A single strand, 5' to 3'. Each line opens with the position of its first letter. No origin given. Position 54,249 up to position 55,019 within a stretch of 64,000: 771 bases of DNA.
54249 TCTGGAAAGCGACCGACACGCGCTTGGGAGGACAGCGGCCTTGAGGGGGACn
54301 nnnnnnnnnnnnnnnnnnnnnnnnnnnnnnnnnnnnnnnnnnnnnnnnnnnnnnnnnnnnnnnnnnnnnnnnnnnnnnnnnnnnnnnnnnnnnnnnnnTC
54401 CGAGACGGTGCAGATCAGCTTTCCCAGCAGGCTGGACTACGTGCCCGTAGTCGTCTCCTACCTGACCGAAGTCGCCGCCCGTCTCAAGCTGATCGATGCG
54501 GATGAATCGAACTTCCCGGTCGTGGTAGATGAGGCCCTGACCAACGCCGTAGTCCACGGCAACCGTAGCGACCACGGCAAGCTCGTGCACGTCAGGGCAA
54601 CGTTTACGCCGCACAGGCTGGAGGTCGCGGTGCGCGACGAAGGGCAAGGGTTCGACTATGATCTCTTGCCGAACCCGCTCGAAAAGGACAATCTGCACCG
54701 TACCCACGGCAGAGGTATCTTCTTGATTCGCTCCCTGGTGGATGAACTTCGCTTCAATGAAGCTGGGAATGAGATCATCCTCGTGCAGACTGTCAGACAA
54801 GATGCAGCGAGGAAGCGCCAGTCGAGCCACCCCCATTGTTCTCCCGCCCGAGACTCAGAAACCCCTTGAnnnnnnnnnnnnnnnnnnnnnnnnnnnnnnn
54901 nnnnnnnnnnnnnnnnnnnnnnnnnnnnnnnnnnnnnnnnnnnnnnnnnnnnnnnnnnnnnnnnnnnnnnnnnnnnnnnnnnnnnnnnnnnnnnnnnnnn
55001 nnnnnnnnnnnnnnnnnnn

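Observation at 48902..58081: Regulatory island: two cytoplasmic HK/sigma-54-regulator pairs bracketing ferredoxin - RpoD-like sigma paralog - zinc-ribbon protein - RsbW-type anti-sigma kinase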

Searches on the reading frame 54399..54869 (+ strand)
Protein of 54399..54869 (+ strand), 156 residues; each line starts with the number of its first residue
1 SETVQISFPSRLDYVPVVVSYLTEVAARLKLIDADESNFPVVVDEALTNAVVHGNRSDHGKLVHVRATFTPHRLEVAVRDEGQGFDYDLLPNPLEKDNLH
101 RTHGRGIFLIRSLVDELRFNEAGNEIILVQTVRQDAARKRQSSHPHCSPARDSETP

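Call 29: find_homologous_proteins(query=window:54399-54869:+, max_evalue=0.00001)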
Query window:54399-54869:+ (156 aa): 95 proteins with E <= 0.00001 among 138 candidates.
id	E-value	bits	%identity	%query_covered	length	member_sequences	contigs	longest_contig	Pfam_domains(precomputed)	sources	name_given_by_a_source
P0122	4.7e-97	340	100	100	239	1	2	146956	PF13581.13,PF02518.32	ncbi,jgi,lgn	-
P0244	7.1e-50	187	60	99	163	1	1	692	PF13581.13,PF02518.32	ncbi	-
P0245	3.9e-21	93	45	83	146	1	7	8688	PF13581.13,PF02518.32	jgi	jgi:serine/threonine-protein kinase RsbW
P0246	4.3e-21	93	43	81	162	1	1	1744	PF13581.13,PF02518.32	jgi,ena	-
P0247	4.8e-21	93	45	83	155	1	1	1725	PF13581.13,PF02518.32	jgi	jgi:serine/threonine-protein kinase RsbW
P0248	2.1e-20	91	41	82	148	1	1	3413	PF13581.13,PF02518.32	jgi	jgi:serine/threonine-protein kinase RsbW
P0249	4.3e-20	90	36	89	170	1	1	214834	PF13581.13,PF02518.32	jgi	jgi:serine/threonine-protein kinase RsbW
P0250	9.2e-20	89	43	74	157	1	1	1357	PF13581.13,PF02518.32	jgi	jgi:serine/threonine-protein kinase RsbW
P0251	1.2e-19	89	40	77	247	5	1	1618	PF13581.13,PF02518.32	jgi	jgi:serine/threonine-protein kinase RsbW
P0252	1.7e-19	88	41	76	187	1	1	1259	PF13581.13,PF02518.32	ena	-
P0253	2.0e-19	88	44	71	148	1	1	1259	PF13581.13,PF02518.32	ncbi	-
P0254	2.1e-19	88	41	85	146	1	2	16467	PF13581.13,PF02518.32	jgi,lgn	-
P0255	3.6e-19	87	37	85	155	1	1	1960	PF13581.13,PF02518.32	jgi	jgi:serine/threonine-protein kinase RsbW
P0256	3.7e-19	87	39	81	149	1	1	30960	PF13581.13,PF02518.32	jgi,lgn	jgi:serine/threonine-protein kinase RsbW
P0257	3.7e-19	87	43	83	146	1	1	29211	PF13581.13,PF02518.32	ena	-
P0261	6.1e-19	86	42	83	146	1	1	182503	PF13581.13,PF02518.32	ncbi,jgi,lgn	ncbi:MAG: ATP-binding protein [Bryobacteraceae bacterium]|jgi:serine/threonine-protein kinase RsbW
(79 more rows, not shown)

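Call 30: find_encoding_contigs(protein=P0245, flank=5000, max_places=3)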
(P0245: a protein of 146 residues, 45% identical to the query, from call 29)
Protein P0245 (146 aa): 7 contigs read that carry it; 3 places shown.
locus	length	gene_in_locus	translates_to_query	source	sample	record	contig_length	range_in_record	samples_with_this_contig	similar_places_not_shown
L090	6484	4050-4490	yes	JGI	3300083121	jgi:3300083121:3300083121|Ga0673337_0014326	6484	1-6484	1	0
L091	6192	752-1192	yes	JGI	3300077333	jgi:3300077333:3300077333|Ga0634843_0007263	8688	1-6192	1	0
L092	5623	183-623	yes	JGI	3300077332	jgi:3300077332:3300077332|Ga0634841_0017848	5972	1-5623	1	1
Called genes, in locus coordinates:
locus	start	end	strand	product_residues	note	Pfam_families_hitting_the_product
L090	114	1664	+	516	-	PF00512:HisKA, PF02518:HATPase_c, PF00072:Response_reg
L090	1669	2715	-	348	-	PF12801:Fer4_5, PF00037:Fer4 (faint), PF12801:Fer4_5, PF12838:Fer4_7 (faint), PF13187:Fer4_9 (faint), PF12837:Fer4_6 (weak), PF13237:Fer4_10, PF14697:Fer4_21, +1 more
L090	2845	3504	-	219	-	PF04542:Sigma70_r2, PF04545:Sigma70_r4, PF08281:Sigma70_r4_2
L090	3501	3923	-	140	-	PF02566:OsmC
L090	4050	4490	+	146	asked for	PF13581:HATPase_c_2, PF02518:HATPase_c (weak)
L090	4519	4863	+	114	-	PF01740:STAS, PF13466:STAS_2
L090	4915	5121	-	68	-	PF02597:ThiS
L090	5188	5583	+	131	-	PF00507:Oxidored_q4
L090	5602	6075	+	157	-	PF00329:Complex1_30kDa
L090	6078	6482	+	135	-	?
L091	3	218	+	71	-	?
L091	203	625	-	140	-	PF02566:OsmC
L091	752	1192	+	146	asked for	PF13581:HATPase_c_2, PF02518:HATPase_c (weak)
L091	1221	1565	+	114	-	PF01740:STAS, PF13466:STAS_2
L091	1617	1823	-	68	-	PF02597:ThiS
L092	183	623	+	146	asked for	PF13581:HATPase_c_2, PF02518:HATPase_c (weak)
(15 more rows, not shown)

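Call 31: find_encoding_contigs(protein=P0261, flank=5000, max_places=2)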
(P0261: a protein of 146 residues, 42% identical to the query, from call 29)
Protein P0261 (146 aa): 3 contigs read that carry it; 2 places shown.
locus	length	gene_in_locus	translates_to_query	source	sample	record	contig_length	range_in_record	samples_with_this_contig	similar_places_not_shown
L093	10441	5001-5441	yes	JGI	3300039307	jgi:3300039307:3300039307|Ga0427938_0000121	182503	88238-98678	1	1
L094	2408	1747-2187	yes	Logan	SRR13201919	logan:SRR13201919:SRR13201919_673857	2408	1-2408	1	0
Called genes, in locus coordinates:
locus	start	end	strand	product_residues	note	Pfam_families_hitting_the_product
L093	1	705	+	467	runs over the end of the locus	PF02952:Fucose_iso_C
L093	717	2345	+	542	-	PF00370:FGGY_N, PF02782:FGGY_C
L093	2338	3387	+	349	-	PF01263:Aldose_epim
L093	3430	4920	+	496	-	PF00370:FGGY_N, PF02782:FGGY_C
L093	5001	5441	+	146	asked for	PF13581:HATPase_c_2, PF02518:HATPase_c (faint)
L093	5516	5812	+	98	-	PF01740:STAS, PF13466:STAS_2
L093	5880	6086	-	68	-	PF02597:ThiS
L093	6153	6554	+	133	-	PF00507:Oxidored_q4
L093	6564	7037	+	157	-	PF00329:Complex1_30kDa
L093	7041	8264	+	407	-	PF00346:Complex1_49kDa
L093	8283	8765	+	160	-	PF01257:2Fe-2S_thioredx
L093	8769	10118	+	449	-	PF01512:Complex1_51K, PF10531:SLBB, PF22461:SLBB_2, PF10589:NADH_4Fe-4S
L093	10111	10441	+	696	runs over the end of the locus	PF00111:Fer2 (weak), PF13510:Fer2_4, PF10588:NADH-G_4Fe-4S_3, PF12838:Fer4_7 (faint), PF13237:Fer4_10 (weak), PF22117:Fer4_Nqo3, PF04879:Molybdop_Fe4S4, PF00384:Molybdopterin, +1 more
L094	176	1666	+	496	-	PF00370:FGGY_N, PF02782:FGGY_C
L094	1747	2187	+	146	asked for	PF13581:HATPase_c_2, PF02518:HATPase_c (faint)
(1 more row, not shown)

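Call 32: find_encoding_contigs(protein=P0249, flank=5000, max_places=2)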
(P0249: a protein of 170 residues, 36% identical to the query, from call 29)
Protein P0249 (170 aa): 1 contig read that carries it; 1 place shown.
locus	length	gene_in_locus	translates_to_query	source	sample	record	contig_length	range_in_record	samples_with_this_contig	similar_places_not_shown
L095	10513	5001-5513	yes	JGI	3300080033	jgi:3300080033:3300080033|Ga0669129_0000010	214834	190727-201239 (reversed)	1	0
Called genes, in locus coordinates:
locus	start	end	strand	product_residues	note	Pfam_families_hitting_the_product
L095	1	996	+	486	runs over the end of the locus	PF02321:OEP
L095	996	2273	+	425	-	PF25919:BSH_CusB (faint), PF25917:BSH_RND, PF25876:HH_MFP_RND, PF25963:Beta-barrel_AAEA (faint), PF25954:Beta-barrel_RND_2 (faint)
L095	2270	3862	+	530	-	PF06609:TRI12, PF00083:Sugar_tr, PF07690:MFS_1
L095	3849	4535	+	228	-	-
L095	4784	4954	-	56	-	-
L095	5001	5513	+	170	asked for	PF13581:HATPase_c_2, PF02518:HATPase_c (weak)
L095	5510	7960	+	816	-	PF13620:CarboxypepD_reg, PF13715:CarbopepD_reg_2 (faint), PF00593:TonB_dep_Rec_b-barrel (weak), PF25183:OMP_b-brl_4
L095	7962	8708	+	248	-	-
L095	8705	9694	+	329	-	-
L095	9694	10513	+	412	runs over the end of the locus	PF01066:CDP-OH_P_transf (weak)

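Call 54: search_solved_structures(query=window:54399-54869:+, max_evalue=0.01, show_alignments=1)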
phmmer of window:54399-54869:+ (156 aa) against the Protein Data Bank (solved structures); distinct sequences matched with E-value up to 0.01: 6.
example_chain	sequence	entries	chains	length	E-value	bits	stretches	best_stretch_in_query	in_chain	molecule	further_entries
6m36_A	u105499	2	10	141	2.3e-12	50.2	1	3-123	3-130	Serine-protein kinase RsbW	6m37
9qih_A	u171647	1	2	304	1e-10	44.9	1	60-135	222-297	SenB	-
1l0o_A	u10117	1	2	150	3e-06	30.4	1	35-124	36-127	Anti-sigma F factor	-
1til_A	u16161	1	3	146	3.2e-06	30.3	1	35-122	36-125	Anti-sigma F factor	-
1tid_A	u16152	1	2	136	3.5e-06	30.2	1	35-120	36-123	Anti-sigma F factor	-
1th8_A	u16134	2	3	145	3.6e-06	30.1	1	35-121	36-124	Anti-sigma F factor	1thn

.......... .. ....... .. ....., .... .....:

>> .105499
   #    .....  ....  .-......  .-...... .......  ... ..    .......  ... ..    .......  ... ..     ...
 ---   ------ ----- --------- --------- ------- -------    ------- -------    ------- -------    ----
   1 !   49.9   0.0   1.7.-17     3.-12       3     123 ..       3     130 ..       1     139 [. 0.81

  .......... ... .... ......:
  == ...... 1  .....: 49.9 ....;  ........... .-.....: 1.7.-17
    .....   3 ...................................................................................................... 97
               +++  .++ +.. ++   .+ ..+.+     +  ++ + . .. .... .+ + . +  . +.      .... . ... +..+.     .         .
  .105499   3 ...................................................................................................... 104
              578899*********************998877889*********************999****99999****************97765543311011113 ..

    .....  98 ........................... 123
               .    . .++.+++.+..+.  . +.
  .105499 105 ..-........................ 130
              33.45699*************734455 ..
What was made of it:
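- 54408..54869 (+): RsbW/SpoIIAB-like serine kinase core (ASK). The ORF extends up to 54150. Closest PDB entry is B. subtilis RsbW 6M36 (call 54).
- On RsbW/SpoIIAB partner-switch controlling a sigma: PDB 6M36 RsbW E=2.3e-12 (call 54).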
